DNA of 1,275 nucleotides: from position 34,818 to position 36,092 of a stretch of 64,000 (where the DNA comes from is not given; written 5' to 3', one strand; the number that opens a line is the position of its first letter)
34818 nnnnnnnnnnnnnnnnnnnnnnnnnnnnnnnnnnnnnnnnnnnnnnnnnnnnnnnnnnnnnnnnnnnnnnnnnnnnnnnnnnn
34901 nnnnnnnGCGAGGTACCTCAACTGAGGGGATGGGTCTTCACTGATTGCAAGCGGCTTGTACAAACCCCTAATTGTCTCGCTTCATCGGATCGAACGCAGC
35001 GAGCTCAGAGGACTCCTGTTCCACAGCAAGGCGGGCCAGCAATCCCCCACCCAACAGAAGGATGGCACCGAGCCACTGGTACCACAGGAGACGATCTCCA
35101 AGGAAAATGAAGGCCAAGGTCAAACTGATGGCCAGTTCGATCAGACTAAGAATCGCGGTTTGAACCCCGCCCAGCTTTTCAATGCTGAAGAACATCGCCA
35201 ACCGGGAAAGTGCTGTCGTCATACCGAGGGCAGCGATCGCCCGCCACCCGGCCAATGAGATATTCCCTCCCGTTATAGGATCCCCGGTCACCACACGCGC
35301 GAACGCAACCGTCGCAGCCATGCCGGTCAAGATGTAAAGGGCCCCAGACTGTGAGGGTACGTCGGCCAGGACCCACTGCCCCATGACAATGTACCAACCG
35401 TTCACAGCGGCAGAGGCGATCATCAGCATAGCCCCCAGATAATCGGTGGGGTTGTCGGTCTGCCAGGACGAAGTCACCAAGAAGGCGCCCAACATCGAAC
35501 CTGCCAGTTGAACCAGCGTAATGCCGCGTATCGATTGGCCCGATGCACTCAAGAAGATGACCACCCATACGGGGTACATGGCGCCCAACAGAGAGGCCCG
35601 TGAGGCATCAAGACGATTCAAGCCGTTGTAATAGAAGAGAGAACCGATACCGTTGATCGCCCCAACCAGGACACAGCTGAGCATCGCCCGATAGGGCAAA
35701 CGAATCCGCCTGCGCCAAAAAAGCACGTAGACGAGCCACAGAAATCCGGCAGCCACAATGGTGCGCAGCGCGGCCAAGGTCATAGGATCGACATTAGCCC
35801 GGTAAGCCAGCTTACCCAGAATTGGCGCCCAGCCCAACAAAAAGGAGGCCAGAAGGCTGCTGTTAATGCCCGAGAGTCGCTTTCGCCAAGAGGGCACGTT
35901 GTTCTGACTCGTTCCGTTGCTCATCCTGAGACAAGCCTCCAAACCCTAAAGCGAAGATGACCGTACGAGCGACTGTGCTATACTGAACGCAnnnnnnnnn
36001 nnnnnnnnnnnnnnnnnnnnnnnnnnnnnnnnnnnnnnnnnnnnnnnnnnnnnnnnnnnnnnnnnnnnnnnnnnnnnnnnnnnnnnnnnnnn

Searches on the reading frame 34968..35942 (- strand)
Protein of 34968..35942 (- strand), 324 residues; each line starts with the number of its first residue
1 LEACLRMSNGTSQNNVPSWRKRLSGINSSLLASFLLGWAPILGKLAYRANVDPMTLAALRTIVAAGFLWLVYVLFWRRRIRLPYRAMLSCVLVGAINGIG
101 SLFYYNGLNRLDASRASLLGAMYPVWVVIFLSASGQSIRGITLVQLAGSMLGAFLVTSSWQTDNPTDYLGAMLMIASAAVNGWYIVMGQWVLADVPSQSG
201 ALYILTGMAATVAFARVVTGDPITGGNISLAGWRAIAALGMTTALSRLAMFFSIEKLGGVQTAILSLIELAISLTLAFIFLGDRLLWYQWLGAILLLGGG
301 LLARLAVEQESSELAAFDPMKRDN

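Call 9: search_protein_families(library=pfam, proteins=[window:34968-35942:-], max_evalue=0.001)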
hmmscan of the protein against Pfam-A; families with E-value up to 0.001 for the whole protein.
window:34968-35942:- (324 aa): 2 families
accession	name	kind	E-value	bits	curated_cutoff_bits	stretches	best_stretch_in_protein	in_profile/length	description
PF00892.27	EamA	-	4.3e-26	92.2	28.2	2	25-157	3-134/135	EamA-like transporter family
PF03151.22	TPT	-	0.00087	19.2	30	0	41-172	19-151/291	Triose-phosphate Transporter family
